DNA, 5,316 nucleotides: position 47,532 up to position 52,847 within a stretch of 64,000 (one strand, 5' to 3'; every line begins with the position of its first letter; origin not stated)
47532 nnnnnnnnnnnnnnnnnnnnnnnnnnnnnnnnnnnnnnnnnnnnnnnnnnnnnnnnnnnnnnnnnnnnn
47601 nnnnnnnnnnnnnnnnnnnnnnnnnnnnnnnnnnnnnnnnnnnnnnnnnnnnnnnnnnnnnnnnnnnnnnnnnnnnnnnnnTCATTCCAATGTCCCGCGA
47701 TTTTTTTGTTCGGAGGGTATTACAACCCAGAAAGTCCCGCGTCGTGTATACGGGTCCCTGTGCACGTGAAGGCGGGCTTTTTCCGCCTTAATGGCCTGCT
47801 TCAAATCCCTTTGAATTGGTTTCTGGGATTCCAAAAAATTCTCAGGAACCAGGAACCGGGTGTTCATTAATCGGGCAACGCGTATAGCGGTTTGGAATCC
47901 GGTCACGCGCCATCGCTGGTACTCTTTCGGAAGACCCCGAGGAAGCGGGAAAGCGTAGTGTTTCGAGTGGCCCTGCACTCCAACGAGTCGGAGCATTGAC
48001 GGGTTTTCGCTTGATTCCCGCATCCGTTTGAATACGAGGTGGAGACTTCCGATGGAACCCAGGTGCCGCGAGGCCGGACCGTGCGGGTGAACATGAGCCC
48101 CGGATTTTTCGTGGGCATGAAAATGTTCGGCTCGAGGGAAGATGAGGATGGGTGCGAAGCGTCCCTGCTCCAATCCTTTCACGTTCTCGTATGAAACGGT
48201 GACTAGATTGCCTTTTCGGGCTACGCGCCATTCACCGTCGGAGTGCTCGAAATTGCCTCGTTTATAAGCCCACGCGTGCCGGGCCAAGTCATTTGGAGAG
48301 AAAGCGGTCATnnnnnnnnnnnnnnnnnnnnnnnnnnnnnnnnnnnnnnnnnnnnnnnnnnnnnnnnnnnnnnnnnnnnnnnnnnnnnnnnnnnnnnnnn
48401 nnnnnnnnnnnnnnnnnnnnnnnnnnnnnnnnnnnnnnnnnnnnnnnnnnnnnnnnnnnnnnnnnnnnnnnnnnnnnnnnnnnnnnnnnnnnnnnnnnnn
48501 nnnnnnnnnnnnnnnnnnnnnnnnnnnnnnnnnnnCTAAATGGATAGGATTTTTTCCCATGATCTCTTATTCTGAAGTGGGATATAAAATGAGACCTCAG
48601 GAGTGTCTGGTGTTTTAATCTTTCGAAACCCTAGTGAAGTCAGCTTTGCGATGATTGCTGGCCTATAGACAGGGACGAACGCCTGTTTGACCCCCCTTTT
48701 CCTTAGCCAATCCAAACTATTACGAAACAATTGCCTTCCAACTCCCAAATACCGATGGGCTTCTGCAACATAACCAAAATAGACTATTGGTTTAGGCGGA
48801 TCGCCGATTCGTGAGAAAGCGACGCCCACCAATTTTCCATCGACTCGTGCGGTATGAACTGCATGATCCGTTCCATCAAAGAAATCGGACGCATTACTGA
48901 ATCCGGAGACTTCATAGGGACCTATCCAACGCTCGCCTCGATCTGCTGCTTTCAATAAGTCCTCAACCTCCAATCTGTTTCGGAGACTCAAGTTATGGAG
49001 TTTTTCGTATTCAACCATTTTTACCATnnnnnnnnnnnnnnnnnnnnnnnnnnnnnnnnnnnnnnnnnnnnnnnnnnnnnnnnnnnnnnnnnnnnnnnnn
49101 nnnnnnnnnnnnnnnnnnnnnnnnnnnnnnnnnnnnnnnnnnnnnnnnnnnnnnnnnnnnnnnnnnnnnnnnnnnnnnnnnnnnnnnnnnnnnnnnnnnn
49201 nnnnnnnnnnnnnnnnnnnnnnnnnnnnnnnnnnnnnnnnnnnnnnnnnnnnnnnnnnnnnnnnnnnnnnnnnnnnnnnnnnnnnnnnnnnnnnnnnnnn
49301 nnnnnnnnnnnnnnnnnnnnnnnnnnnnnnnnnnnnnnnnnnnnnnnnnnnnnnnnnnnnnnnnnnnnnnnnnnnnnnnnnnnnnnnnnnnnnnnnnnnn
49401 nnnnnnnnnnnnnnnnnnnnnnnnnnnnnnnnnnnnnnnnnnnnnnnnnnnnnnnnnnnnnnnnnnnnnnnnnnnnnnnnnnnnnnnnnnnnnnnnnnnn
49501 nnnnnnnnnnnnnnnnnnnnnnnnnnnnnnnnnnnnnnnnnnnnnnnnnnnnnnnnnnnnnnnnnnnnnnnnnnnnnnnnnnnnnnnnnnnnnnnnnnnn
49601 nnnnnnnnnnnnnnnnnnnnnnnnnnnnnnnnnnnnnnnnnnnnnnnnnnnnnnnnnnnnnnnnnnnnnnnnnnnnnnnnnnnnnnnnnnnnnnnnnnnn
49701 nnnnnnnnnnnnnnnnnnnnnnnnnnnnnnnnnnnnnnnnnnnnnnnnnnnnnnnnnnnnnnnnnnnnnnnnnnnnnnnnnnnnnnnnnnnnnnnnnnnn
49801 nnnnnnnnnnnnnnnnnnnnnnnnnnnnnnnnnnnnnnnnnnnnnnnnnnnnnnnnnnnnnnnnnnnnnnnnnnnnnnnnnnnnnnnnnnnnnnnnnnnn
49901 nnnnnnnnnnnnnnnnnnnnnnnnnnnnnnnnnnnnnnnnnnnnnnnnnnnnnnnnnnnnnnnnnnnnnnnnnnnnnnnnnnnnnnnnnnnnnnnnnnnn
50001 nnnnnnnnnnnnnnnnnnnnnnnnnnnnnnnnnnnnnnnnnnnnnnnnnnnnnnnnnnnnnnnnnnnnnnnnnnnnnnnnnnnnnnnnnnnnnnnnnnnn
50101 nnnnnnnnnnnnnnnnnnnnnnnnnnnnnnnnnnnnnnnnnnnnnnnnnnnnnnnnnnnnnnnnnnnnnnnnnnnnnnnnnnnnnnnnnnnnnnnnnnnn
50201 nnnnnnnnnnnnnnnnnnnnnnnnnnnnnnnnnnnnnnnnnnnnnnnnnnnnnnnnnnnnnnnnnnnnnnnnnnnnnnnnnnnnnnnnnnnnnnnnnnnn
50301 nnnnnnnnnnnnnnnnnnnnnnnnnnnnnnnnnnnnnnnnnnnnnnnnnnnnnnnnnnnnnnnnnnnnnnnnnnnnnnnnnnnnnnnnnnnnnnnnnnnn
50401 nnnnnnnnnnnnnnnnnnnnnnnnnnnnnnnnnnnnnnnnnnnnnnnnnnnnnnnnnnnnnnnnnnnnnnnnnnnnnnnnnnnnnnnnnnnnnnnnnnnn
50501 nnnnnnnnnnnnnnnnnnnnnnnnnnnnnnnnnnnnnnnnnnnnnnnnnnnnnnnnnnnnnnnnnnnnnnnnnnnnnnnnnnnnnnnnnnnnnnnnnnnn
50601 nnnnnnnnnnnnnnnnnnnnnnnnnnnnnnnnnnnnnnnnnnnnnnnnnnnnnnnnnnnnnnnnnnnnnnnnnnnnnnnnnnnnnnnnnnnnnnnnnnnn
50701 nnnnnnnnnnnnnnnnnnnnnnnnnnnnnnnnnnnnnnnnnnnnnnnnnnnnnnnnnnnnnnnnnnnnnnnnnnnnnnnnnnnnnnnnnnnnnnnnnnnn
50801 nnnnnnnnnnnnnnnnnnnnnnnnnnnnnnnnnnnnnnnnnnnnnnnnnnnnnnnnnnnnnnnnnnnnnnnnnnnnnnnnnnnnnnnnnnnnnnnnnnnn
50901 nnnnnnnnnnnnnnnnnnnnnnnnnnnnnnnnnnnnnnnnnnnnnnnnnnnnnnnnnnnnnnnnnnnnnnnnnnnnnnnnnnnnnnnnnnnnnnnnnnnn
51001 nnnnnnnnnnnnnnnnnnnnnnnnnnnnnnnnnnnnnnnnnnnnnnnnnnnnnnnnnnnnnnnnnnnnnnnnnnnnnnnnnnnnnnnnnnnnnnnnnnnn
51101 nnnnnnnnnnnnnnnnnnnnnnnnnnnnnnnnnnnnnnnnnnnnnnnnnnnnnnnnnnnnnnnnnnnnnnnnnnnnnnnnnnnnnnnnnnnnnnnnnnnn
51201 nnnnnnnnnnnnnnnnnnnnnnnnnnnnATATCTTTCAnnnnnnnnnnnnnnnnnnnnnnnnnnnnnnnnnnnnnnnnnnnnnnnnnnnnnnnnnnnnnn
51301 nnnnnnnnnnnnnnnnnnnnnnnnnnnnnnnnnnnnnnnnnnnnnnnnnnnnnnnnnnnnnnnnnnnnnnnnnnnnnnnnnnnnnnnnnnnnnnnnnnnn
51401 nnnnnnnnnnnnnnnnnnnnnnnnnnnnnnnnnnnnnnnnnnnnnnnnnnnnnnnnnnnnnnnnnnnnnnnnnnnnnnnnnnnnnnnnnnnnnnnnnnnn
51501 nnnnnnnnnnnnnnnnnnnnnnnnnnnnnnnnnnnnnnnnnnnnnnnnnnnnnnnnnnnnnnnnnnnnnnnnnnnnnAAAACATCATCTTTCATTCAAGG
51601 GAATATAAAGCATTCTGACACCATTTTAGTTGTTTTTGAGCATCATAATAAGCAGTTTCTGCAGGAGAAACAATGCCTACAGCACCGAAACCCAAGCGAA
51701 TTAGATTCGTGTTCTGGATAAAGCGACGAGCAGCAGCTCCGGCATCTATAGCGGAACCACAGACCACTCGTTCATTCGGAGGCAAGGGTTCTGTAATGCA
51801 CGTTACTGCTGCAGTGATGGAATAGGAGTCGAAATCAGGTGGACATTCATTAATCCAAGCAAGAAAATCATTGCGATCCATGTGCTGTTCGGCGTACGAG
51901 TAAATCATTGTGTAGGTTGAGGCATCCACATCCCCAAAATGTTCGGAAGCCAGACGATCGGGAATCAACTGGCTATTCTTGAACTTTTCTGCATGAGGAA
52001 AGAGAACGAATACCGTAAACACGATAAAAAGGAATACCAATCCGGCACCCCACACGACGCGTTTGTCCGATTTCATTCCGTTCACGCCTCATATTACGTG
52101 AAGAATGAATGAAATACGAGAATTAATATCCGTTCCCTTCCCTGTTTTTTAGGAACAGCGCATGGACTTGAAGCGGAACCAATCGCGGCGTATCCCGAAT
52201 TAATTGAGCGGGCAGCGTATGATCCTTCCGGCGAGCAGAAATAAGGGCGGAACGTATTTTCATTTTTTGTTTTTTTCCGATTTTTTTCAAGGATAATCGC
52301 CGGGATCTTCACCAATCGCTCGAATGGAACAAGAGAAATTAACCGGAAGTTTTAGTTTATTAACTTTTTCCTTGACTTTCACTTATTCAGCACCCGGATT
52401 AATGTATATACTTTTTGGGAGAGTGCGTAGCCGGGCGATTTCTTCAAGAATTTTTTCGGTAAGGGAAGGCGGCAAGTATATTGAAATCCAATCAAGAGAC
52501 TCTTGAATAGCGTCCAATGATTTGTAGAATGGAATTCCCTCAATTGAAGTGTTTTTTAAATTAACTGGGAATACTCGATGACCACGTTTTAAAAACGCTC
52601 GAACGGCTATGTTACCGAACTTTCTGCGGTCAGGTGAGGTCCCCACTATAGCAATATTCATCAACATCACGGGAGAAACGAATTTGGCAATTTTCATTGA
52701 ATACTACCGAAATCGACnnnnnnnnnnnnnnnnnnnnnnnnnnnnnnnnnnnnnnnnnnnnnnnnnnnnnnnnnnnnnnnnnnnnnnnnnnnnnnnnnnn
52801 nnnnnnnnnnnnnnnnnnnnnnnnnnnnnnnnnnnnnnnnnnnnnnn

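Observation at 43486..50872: Dense one-strand array of uncharacterised paralog families (3 GNAT, 3 CxxGx(R/S)S, 2 HPH-motif, MTase, 551-aa protein): candidate undescribed system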

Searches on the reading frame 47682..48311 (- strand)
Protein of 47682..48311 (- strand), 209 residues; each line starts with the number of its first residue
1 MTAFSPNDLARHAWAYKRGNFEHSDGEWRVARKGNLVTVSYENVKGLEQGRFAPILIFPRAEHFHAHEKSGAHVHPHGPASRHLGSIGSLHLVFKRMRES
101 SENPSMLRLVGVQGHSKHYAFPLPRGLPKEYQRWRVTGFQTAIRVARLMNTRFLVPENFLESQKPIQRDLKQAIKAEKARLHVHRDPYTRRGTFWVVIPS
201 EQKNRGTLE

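Call 3: search_protein_families(library=pfam, max_evalue=1, proteins=[window:47682-48311:-])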
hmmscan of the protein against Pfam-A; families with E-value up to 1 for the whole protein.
window:47682-48311:- (209 aa): 0 families

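Call 10: search_protein_families(library=ncbifam, max_evalue=1, proteins=[window:47682-48311:-])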
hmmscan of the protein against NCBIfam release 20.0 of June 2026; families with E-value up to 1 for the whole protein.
window:47682-48311:- (209 aa): 0 families

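Call 11: search_protein_families(library=phrogs, max_evalue=1, proteins=[window:47682-48311:-])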
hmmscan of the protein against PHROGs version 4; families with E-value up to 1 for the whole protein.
window:47682-48311:- (209 aa): 0 families

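Call 12: search_protein_families(library=padloc, max_evalue=1, proteins=[window:47682-48311:-])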
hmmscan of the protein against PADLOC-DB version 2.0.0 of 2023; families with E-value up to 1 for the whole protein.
window:47682-48311:- (209 aa): 0 families

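Call 24: search_solved_structures(query=window:47682-48311:-, max_evalue=10)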
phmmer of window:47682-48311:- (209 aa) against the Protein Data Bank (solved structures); distinct sequences matched with E-value up to 10: 2.
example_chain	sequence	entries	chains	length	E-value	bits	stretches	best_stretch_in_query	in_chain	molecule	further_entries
3mdn_A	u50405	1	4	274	0.32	13.9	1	9-67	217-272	Glutamine aminotransferase class-II domain protein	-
7r55_A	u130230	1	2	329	9.9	9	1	56-81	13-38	Sarol-1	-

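Call 58: list_cluster_members(proteins=[window:47682-48311:-, window:48536-49027:-, window:45075-45560:-, window:44158-44649:-, window:43486-44145:-, window:49489-50076:-, window:50083-50466:-, window:50504-50872:-, window:50902-51228:-, window:51239-51577:-])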
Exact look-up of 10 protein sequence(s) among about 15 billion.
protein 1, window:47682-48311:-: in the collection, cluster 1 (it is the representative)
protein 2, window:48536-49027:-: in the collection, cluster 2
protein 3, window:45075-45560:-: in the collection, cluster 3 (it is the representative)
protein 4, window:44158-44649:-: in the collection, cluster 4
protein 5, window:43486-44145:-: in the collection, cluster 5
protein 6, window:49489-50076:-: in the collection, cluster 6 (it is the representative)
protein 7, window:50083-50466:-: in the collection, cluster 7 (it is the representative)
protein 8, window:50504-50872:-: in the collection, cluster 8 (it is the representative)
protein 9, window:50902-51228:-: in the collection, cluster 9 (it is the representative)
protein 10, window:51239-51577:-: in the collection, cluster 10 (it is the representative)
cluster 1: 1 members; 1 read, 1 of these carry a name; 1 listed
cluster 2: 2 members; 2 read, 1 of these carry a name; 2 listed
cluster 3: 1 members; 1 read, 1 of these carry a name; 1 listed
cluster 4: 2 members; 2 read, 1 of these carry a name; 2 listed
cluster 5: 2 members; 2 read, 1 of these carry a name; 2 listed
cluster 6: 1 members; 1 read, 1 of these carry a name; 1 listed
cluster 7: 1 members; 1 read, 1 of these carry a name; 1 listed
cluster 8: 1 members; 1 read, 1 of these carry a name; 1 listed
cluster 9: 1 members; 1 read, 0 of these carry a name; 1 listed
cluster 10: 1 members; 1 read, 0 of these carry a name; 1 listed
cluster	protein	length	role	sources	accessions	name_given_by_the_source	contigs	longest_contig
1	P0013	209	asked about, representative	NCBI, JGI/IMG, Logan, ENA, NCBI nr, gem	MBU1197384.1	hypothetical protein KJ765_02625 [Candidatus Micrarchaeota archaeon] | hypothetical protein [Candidatus Micrarchaeota archaeon]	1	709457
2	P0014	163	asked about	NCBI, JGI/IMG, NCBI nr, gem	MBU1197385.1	GNAT family N-acetyltransferase [Candidatus Micrarchaeota archaeon]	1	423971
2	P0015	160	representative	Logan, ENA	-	-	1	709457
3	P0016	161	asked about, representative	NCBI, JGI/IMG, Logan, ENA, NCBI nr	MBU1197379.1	GNAT family N-acetyltransferase [Candidatus Micrarchaeota archaeon]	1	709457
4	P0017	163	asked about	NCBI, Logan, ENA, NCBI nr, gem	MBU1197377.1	hypothetical protein KJ765_02590 [Candidatus Micrarchaeota archaeon] | hypothetical protein [Candidatus Micrarchaeota archaeon]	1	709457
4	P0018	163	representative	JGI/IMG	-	-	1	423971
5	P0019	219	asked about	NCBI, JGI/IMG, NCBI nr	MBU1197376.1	class I SAM-dependent methyltransferase [Candidatus Micrarchaeota archaeon]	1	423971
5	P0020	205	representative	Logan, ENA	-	-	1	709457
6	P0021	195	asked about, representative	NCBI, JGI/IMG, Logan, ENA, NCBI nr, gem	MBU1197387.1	hypothetical protein KJ765_02640 [Candidatus Micrarchaeota archaeon] | hypothetical protein [Candidatus Micrarchaeota archaeon]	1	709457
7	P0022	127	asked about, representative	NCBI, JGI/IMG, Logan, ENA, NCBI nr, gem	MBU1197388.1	hypothetical protein KJ765_02645 [Candidatus Micrarchaeota archaeon] | hypothetical protein [Candidatus Micrarchaeota archaeon]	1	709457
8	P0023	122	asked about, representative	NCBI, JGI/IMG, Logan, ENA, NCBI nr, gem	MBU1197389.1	hypothetical protein KJ765_02650 [Candidatus Micrarchaeota archaeon] | hypothetical protein [Candidatus Micrarchaeota archaeon]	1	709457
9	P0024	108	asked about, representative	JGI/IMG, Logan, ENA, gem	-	-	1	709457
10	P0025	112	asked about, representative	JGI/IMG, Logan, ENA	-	-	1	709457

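Call 76: find_related_loci(query=window:47682-48311:-, collection=viral_contigs, flank=8000)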
Query window:47682-48311:- (209 aa) in viral_contigs; peptide patterns used: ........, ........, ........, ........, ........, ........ (x = any residue, [..] = any of these).
24 stretches matched a pattern, but none encodes a relative of the query by tblastn (E <= 1e-3).

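Call 80: search_protein_families(library=pfam, max_evalue=10, proteins=[window:47682-48311:-])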
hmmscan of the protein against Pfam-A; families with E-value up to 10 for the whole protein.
window:47682-48311:- (209 aa): 0 families

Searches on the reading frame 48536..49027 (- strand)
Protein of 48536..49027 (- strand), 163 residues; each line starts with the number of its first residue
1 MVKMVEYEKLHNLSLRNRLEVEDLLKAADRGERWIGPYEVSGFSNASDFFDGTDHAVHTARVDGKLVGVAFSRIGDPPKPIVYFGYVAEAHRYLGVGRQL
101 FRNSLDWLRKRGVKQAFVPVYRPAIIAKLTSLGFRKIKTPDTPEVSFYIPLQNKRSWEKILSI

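Call 3: search_protein_families(library=pfam, max_evalue=1, proteins=[window:48536-49027:-])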
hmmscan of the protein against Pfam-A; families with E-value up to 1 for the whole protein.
window:48536-49027:- (163 aa): 6 families
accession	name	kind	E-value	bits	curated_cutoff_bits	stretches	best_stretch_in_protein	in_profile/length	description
PF00583.31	Acetyltransf_1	-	3.4e-08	34.2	20.7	1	39-118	17-98/116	Acetyltransferase (GNAT) family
PF13508.13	Acetyltransf_7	-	0.00011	23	27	1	55-118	3-67/84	Acetyltransferase (GNAT) domain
PF13673.13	Acetyltransf_10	-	0.0015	18.9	23.6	1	51-136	27-109/128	Acetyltransferase (GNAT) domain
PF24553.2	Rv0428c_C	-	0.0031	17.6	27.2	1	87-136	167-217/224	Probable histone acetyltransferase Rv0428c C-terminal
PF13480.13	Acetyltransf_6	-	0.0081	16.8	22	1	51-114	68-130/143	Acetyltransferase (GNAT) domain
PF14542.12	Acetyltransf_CG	-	0.23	12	30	1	85-114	30-59/80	GCN5-related N-acetyl-transferase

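Call 10: search_protein_families(library=ncbifam, max_evalue=1, proteins=[window:48536-49027:-])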
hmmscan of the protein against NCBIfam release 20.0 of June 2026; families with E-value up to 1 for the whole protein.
window:48536-49027:- (163 aa): 9 families
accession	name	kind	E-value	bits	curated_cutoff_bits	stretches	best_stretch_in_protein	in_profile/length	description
NF049894.1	CG3035_N_ac_Glu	equivalog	0.00037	19.8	280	1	52-135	201-290/300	N-acetylglutamate synthase, CG3035 family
NF040504.1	resist_ArsN1b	equivalog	0.0022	17.8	210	1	86-138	83-137/159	arsinothricin resistance N-acetyltransferase ArsN1 family B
NF000487.1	stat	exception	0.017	14.6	420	1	85-120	110-145/189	streptothricin N-acetyltransferase STAT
TIGR03448.1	mycothiol_MshD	equivalog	0.032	13.6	163.1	1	46-136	192-287/294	mycothiol synthase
NF005840.0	PRK07757.1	equivalog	0.061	13.2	154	1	87-140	74-124/153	N-acetyltransferase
NF000123.2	AAC_6p_A34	exception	0.11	12.4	300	1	86-115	84-113/146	aminoglycoside 6'-N-acetyltransferase AacA34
NF002959.0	PRK03624.1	equivalog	0.15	11.7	124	1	79-121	72-114/147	GNAT family acetyltransferase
TIGR01575.1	rimI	equivalog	0.16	12.1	86.4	1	59-136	36-114/132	ribosomal protein S18-alanine N-acetyltransferase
NF043067.1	AAC_6p_group_E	equivalog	0.2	11.5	140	1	81-115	70-106/140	aminoglycoside 6'-N-acetyltransferase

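Call 59: find_related_loci(query=A3, collection=metagenome_contigs, flank=8000)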
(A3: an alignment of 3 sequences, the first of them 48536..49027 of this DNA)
Query A3 (163 aa) in metagenome_contigs; peptide patterns used: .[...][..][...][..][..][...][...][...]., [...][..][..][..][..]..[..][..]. (x = any residue, [..] = any of these).
599 stretches matched a pattern, but none encodes a relative of the query by tblastn (E <= 1e-3).

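Call 71: search_solved_structures(query=A3, max_evalue=0.1)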
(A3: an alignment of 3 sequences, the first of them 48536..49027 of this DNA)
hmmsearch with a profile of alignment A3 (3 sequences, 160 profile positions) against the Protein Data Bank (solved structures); distinct sequences matched with E-value up to 0.1: 17.
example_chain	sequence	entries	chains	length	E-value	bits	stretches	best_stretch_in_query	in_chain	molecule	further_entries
7l1k_A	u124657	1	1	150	4.2e-05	26.7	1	19-130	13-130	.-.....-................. 30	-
3jvn_A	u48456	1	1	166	0.00021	24.4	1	11-113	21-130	Acetyltransferase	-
3pp9_A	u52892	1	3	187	0.0015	21.6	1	10-102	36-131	Putative streptothricin acetyltransferase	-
2g3a_A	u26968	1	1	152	0.0021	21.2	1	68-133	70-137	acetyltransferase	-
3eo4_A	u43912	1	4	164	0.0054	19.8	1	88-141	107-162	Uncharacterized protein MJ1062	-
4zm6_A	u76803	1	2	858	0.0059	19.7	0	54-105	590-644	N-acetyl-beta-D glucosaminidase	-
5kgh_A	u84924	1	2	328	0.017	18.2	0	79-129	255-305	Predicted acetyltransferase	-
5isv_A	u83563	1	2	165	0.023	17.7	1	54-128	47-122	Ribosomal-protein-alanine acetyltransferase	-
5jtf_A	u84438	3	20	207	0.026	17.6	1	52-131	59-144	Putative Phosphinothricin N-acetyltransferase | Phosphinothricin N-acetyltransferase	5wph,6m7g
5kga_A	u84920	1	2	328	0.032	17.3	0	79-126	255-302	Predicted acetyltransferase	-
5kf1_A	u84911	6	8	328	0.041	16.9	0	79-126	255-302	Predicted acetyltransferase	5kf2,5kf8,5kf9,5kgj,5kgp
3k9u_A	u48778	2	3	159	0.046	16.8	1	51-134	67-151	PaiA Acetyltransferase | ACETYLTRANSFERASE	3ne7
3f0a_A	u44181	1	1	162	0.048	16.7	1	51-134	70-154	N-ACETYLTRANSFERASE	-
3f8k_A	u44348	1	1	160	0.05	16.7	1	32-127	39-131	Protein acetyltransferase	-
3fix_A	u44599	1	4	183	0.065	16.3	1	50-134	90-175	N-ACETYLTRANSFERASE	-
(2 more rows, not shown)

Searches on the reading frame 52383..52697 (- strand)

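Call 67: search_protein_families(library=pfam, max_evalue=0.01, proteins=[window:52383-52697:-])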
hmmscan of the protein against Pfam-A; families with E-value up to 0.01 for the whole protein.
window:52383-52697:- (104 aa): 2 families
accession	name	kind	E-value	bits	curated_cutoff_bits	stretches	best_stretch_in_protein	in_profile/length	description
PF13380.12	CoA_binding_2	-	2.6e-19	70.2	22.8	1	14-103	2-89/116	CoA binding domain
PF02629.25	CoA_binding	-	0.00093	20.4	22.3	1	14-88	5-84/97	CoA binding domain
